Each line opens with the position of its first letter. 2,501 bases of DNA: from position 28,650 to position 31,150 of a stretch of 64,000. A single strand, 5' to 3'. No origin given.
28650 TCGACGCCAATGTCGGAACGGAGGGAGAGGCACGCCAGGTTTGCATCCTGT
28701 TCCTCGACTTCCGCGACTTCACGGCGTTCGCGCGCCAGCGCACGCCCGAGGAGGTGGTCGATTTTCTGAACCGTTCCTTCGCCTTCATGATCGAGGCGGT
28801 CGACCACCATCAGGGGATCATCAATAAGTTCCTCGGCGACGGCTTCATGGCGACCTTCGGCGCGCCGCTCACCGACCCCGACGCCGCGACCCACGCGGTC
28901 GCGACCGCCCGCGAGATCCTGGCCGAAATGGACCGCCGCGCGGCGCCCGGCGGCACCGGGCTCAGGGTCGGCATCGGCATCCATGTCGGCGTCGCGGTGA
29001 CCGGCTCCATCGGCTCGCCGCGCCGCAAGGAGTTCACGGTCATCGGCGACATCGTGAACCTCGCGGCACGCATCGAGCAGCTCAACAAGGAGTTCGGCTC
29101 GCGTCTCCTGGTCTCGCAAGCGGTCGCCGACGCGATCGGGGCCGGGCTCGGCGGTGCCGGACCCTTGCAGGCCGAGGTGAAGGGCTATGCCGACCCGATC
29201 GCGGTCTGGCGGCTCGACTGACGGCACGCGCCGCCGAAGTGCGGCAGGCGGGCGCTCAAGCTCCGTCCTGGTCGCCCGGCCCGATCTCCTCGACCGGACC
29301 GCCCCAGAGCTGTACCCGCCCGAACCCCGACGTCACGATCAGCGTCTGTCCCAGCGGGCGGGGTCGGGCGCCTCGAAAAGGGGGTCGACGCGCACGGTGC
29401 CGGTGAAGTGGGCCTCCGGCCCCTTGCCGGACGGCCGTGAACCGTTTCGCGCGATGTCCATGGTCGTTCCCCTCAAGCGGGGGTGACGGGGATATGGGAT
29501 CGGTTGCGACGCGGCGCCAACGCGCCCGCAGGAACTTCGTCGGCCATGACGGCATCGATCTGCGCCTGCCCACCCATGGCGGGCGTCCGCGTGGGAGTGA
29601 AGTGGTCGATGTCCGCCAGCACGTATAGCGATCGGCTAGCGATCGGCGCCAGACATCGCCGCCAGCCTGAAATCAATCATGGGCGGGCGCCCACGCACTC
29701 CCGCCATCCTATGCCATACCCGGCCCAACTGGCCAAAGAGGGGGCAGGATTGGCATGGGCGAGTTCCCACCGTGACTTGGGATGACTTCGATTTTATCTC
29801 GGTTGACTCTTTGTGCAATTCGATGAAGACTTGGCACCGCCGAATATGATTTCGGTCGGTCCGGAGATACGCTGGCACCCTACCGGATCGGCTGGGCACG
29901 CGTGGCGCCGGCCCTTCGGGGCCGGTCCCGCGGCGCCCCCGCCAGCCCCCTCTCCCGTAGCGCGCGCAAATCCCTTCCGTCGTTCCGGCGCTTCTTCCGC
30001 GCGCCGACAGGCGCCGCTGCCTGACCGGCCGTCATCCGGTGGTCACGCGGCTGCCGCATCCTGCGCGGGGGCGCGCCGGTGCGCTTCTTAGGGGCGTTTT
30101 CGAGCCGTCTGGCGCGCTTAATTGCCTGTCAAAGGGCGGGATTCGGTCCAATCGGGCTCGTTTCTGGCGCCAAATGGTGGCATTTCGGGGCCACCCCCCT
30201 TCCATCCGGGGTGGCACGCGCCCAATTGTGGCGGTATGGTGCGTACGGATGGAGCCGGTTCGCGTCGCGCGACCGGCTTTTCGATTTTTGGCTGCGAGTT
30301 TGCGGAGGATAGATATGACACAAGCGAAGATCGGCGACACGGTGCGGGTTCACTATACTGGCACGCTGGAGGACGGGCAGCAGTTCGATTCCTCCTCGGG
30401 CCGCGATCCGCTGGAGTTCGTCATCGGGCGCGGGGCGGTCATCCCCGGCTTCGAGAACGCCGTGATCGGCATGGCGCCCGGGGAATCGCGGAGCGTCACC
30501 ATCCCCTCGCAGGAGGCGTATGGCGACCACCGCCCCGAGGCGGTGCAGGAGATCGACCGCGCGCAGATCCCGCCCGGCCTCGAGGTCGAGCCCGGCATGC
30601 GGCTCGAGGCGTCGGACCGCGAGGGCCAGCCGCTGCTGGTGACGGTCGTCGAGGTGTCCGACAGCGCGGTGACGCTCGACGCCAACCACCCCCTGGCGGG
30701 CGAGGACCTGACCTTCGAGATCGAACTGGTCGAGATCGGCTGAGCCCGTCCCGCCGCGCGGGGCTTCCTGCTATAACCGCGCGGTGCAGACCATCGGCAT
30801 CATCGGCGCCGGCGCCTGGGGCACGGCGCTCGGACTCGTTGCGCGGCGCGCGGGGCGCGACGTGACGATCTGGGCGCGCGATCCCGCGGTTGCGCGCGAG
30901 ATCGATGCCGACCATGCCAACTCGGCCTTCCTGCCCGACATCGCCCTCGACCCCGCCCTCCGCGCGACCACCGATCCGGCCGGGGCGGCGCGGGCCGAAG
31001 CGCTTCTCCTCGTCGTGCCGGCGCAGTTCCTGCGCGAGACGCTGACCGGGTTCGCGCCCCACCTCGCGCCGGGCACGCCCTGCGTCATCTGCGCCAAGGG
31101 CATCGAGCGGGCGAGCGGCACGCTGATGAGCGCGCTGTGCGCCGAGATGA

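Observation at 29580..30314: Large non-coding region ending in an intrinsic terminator 25 bp before the FKBP start: candidate sRNA or transcription-attenuation leader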

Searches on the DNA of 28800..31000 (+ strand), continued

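Call 55: search_with_rna_model(model_id=R1, sources=[L090, L091, L092, L093], max_evalue=10, show_alignments=5)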
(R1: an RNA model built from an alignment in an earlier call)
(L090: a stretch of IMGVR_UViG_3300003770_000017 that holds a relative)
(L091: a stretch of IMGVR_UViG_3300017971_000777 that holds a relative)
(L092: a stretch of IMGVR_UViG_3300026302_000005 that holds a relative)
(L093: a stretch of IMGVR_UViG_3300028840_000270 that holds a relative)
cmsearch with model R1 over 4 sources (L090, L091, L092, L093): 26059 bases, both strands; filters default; matches with E-value up to 10: 2.
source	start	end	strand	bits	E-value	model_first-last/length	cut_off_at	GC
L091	561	578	+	8.4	4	16-33/91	no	0.61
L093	11258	11275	-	8.4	4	16-33/91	no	0.61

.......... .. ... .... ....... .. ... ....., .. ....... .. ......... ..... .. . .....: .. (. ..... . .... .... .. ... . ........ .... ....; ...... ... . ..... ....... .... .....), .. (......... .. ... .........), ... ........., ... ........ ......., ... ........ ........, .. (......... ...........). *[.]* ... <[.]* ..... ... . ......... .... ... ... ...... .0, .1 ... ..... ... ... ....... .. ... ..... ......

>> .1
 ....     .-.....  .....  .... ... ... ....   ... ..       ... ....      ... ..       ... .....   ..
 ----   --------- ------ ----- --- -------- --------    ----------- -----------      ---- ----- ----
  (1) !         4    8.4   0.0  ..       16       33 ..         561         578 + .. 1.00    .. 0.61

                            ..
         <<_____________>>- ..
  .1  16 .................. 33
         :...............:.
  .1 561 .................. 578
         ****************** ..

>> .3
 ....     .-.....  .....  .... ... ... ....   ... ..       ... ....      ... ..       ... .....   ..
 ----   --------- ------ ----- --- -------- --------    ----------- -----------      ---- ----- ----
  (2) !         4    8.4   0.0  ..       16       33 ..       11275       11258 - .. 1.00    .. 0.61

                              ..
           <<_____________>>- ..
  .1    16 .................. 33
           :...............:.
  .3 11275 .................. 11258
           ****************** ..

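Call 58: search_rna_families(source=window, start=29830, end=29960, threshold=evalue, max_evalue=10, show_alignments=6)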
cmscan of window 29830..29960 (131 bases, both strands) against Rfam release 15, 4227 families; matches with E-value up to 10: 7.
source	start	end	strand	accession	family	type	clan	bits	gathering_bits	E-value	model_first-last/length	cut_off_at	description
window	29908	29923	+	RF01716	PhotoRC-I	Cis-reg;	-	16.4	45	0.026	29-44/44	no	PhotoRC-I RNA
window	29831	29938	-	RF04233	mir-680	Gene; miRNA;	-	14.3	104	3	1-101/101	no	mir-680 microRNA precursor family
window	29830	29917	+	RF01386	isrB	Gene; sRNA;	-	12.9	35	2.9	1-87/87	no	isrB Hfq binding RNA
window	29952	29960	-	RF02977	THF-II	Cis-reg;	-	11.4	41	7.5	31-39/39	5'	THF-II riboswitch (folE RNA)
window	29859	29901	+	RF02465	Ms_AS-5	Gene; sRNA;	-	11.1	46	8.6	1-45/45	no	Mycobacterium sRNA Ms_AS-5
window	29902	29930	+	RF01753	psbNH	Cis-reg;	-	10.8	45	2.2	27-58/60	no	psbNH RNA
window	29908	29925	+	RF03142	L2-Alphaproteobacteria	Cis-reg; leader;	-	10.5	37.8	1.6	1-18/66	no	L2-Alphaproteobacteria ribosomal protein leader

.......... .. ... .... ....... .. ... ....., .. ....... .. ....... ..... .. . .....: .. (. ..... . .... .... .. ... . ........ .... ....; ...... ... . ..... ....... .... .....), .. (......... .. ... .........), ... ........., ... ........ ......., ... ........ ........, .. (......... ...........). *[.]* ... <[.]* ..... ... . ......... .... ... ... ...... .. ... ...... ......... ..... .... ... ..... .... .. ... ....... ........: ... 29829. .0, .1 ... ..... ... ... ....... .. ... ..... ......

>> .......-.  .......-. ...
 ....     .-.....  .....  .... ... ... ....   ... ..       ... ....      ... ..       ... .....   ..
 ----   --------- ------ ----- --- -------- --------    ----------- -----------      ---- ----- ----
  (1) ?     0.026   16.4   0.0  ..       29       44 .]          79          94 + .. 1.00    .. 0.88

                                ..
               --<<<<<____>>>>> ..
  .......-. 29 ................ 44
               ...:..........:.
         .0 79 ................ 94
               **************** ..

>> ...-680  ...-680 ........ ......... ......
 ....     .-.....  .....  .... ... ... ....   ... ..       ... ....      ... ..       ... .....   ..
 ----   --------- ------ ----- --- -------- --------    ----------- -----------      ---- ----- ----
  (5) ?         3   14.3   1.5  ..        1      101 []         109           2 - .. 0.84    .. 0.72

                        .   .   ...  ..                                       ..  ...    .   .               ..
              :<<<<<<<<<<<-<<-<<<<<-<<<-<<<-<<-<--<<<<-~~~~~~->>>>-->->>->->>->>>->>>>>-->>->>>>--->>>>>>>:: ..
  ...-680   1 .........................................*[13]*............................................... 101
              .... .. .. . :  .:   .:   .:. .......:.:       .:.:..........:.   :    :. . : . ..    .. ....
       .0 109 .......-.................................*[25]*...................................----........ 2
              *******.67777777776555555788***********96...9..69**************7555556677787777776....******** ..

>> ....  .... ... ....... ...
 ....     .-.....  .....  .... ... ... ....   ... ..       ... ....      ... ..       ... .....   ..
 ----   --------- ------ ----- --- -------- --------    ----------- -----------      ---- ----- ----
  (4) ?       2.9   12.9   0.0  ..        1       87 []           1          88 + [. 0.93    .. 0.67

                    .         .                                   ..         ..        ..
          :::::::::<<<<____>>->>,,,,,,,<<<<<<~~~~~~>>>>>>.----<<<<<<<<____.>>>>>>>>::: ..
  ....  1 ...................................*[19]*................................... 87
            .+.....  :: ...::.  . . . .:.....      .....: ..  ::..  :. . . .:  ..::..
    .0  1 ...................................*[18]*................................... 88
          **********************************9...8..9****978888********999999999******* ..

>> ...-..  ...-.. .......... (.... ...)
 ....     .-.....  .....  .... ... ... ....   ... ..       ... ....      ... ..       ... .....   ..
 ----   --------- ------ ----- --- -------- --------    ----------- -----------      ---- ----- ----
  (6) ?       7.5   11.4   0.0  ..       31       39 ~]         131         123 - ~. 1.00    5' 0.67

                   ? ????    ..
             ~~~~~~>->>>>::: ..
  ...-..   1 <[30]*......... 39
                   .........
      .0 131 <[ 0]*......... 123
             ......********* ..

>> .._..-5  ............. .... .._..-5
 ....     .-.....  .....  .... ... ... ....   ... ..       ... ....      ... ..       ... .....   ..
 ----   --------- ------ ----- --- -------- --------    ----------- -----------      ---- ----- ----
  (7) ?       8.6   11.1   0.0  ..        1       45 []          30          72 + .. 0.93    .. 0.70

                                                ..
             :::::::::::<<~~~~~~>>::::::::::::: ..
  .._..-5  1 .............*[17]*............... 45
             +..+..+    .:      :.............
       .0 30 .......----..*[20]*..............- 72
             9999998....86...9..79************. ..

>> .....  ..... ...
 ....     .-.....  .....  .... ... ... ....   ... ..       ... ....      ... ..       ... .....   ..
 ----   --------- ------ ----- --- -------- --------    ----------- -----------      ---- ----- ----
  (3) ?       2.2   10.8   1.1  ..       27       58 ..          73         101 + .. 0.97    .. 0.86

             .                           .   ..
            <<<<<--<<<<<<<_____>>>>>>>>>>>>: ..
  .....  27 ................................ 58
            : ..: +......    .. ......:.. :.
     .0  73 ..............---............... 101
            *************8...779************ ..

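Call 63: search_dna_similar(query=window:29740-29945:+, collection=plasmids, mode=distant, max_evalue=0.01, max_rows=10)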
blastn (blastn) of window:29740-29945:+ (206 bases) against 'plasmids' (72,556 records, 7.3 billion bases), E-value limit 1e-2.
No match.
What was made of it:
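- Tried and rejected: A plasmid blastn search gave no match (call 63).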

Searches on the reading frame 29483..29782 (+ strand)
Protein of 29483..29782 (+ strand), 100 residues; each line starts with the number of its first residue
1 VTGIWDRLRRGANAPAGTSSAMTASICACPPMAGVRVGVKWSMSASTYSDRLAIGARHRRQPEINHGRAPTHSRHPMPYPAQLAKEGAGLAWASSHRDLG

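Call 59: search_protein_families(library=pfam, proteins=[window:29483-29782:+], max_evalue=0.1)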
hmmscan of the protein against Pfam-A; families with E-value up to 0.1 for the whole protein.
window:29483-29782:+ (100 aa): 0 families

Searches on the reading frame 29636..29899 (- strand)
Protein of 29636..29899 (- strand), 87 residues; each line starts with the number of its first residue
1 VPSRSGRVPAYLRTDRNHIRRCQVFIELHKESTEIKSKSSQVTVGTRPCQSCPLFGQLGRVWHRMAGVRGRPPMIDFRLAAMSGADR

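Call 59: search_protein_families(library=pfam, proteins=[window:29636-29899:-], max_evalue=0.1)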
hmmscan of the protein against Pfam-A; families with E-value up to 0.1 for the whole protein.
window:29636-29899:- (87 aa): 0 families

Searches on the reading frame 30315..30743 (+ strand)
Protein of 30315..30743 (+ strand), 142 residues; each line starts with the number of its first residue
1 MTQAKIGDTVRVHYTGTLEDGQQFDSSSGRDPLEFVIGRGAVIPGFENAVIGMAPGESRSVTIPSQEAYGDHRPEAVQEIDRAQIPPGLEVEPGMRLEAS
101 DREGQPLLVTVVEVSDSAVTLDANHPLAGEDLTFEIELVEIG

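Call 11: find_encoding_contigs(protein=window:30315-30743:+, flank=4000, max_places=10)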
Protein window:30315-30743:+ (142 aa): no gene with exactly this product is on record in the collection.

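Call 12: find_related_loci(query=window:30315-30740:+, collection=genome_contigs, flank=3000)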
Query window:30315-30740:+ (142 aa) in genome_contigs; peptide patterns used: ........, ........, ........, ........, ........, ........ (x = any residue, [..] = any of these).
379 stretches matched a pattern; 160 encode a relative of the query (tblastn E <= 1e-3); the best 80 are kept; 80 distinct loci.
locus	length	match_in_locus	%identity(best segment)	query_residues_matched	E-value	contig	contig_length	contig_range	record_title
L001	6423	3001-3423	96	1-141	7e-88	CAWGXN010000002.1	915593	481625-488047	MAG: uncultured Alphaproteobacteria bacterium isolate MFD01721.bin.2.6 genome assembly, contig: contig_29648, whole geno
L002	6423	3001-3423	93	1-141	3e-86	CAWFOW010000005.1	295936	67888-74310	MAG: uncultured Alphaproteobacteria bacterium isolate MFD05684.bin.1.40 genome assembly, contig: contig_43533, whole gen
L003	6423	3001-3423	92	1-141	4e-77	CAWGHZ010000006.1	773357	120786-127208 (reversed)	MAG: uncultured Alphaproteobacteria bacterium isolate MFD02416.bin.3.171 genome assembly, contig: contig_68282, whole ge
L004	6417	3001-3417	63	3-141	2e-55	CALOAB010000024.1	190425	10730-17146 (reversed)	MAG: uncultured Alphaproteobacteria bacterium isolate HOU_bin.0182 genome assembly, contig: contig_2963, whole genome sh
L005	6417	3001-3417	63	3-141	4e-54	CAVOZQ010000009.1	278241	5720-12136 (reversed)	MAG: uncultured Alphaproteobacteria bacterium isolate MFD09779.bin.2.89 genome assembly, contig: contig_30562, whole gen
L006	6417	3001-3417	62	3-141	5e-53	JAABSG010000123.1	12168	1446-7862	MAG: Geminicoccaceae bacterium isolate S10.Bin091 Scaffold_120, whole genome shotgun sequence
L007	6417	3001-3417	63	3-141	6e-53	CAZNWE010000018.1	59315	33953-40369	MAG TPA_asm: uncultured Geminicoccaceae bacterium isolate SRP141376_co4_231 genome assembly, contig: NODE_924_length_593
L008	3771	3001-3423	59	1-141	2e-52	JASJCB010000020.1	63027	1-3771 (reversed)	MAG: Acidobacteriota bacterium isolate MO_135.B14 MO_135.c_25, whole genome shotgun sequence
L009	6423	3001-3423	57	1-141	3e-52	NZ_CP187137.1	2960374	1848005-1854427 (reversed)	Yoonia sp. TsM2_T14_4 chromosome, complete genome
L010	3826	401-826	63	1-142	3e-52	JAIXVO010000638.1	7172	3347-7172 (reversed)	MAG: Cyanobacteriota bacterium isolate D1_MAG_00067 pond_D1_MAG_00067_000000000409, whole genome shotgun sequence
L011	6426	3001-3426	61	1-142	5e-52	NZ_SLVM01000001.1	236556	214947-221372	Rhodovulum steppense strain DSM 21153 Ga0310553_101, whole genome shotgun sequence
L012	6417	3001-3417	60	4-142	4e-52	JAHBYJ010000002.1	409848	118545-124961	MAG: Parvibaculaceae bacterium isolate ACE_PRO21 PRO21_2, whole genome shotgun sequence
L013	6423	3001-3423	61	1-141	4e-52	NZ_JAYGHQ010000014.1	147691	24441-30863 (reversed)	Crocosphaera sp. XPORK-15E scaffold14_cov0, whole genome shotgun sequence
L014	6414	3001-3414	60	4-141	5e-52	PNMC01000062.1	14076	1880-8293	MAG: Parvibaculum sp. isolate DS1.004 DS1_1001468_14076, whole genome shotgun sequence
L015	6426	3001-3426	61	1-142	5e-52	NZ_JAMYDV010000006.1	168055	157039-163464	Rhodovulum tesquicola strain A-36s sequence06, whole genome shotgun sequence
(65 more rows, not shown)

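Call 17: find_homologous_proteins(query=window:30315-30740:+, max_evalue=1e-40)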
Query window:30315-30740:+ (142 aa): 4264 proteins with E <= 1e-40 among 8000 candidates; the best 120 are listed.
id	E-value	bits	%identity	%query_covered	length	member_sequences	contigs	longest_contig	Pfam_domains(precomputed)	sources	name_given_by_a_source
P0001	3.7e-82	291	96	99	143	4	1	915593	PF00254.35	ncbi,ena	-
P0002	1.1e-79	283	93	99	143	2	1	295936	PF00254.35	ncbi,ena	-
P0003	3.6e-58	214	70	99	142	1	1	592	PF00254.35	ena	-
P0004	2.6e-55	204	65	99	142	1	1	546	PF00254.35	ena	-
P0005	2.0e-54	202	63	100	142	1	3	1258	PF00254.35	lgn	-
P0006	1.1e-53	199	61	99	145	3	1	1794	PF00254.35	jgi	jgi:FKBP-type peptidyl-prolyl cis-trans isomerase 2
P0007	1.2e-53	199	64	99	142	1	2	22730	PF00254.35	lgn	-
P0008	1.3e-53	199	63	99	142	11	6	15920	PF00254.35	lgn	-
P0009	6.6e-53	197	67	97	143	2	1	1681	PF00254.35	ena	-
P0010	9.3e-53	196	64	100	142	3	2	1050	PF00254.35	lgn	-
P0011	1.0e-52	196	65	100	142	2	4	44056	PF00254.35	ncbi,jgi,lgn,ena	-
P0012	1.4e-52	196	64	97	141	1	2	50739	PF00254.35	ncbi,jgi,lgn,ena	-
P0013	2.1e-52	195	65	99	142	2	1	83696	PF00254.35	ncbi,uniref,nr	ncbi:peptidylprolyl isomerase [Pseudooceanicola sp. 216_PA32_1]|uniref:Peptidyl-prolyl cis-trans iso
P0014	2.4e-52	195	63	99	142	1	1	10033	PF00254.35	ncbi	ncbi:MAG TPA: peptidylprolyl isomerase [Coleofasciculaceae cyanobacterium]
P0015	2.5e-52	195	65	97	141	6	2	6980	PF00254.35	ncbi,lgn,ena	-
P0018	3.4e-52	194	91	71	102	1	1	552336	PF00254.35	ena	-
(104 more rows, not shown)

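Call 18: find_encoding_contigs(protein=P0018, flank=4000, max_places=10)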
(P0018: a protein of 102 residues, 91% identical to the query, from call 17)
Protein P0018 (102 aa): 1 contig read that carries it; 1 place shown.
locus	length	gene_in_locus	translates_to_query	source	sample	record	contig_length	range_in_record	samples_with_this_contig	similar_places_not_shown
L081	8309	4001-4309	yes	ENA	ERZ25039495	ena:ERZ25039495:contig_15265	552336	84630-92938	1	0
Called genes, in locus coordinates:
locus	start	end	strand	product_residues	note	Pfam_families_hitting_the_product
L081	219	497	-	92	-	PF06233:Usg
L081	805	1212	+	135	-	PF00166:Cpn10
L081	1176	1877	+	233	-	PF00118:Cpn60_TCP1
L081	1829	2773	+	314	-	PF00118:Cpn60_TCP1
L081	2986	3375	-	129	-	PF07883:Cupin_2, PF02311:AraC_binding (weak)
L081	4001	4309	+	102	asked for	PF00254:FKBP_C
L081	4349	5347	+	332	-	PF01210:NAD_Gly3P_dh_N, PF02558:ApbA, PF03807:F420_oxidored, PF07479:NAD_Gly3P_dh_C, PF20618:GPD_NAD_C_bact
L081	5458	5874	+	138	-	PF01878:EVE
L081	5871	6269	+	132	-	PF00355:Rieske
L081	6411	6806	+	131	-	PF01127:Sdh_cyt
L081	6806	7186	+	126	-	PF01127:Sdh_cyt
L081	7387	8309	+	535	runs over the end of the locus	PF00890:FAD_binding_2, PF02910:Succ_DH_flav_C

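Call 19: find_encoding_contigs(protein=P0001, flank=4000, max_places=10)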
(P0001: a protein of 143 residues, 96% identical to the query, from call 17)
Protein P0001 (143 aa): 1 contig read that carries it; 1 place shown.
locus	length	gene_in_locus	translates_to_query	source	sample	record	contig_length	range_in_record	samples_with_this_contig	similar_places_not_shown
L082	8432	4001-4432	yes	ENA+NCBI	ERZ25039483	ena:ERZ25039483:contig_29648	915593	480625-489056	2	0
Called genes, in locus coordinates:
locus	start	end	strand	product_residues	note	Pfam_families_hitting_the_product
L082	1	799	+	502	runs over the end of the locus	PF02366:PMT, PF13231:PMT_2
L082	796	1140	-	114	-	PF06233:Usg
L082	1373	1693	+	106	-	PF00166:Cpn10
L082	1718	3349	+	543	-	PF00118:Cpn60_TCP1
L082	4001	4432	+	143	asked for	PF00254:FKBP_C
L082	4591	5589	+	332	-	PF01210:NAD_Gly3P_dh_N, PF02558:ApbA, PF03446:NAD_binding_2 (faint), PF03807:F420_oxidored, PF07479:NAD_Gly3P_dh_C, PF20618:GPD_NAD_C_bact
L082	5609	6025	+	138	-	PF01878:EVE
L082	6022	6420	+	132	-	PF00355:Rieske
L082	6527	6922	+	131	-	PF01127:Sdh_cyt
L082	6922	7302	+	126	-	PF01127:Sdh_cyt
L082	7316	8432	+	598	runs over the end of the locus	PF00890:FAD_binding_2, PF02910:Succ_DH_flav_C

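Call 27: find_encoding_contigs(protein=P0003, flank=4000, max_places=5)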
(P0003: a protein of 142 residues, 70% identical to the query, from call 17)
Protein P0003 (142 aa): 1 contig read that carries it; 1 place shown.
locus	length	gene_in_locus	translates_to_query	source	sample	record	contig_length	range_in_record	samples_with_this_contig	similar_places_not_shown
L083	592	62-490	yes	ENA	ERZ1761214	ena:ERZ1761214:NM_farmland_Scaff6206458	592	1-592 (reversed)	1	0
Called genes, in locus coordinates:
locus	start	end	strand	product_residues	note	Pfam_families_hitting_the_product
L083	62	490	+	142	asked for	PF00254:FKBP_C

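Call 28: find_encoding_contigs(protein=P0009, flank=4000, max_places=5)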
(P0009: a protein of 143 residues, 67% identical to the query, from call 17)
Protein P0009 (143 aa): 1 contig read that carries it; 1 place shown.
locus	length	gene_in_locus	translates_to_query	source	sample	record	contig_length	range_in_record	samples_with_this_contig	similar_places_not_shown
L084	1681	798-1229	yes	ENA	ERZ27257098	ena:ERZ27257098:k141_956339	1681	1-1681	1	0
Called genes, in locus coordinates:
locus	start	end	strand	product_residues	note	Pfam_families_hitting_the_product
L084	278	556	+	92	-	PF00076:RRM_1, PF28442:DUF8400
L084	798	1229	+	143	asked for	PF00254:FKBP_C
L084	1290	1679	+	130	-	?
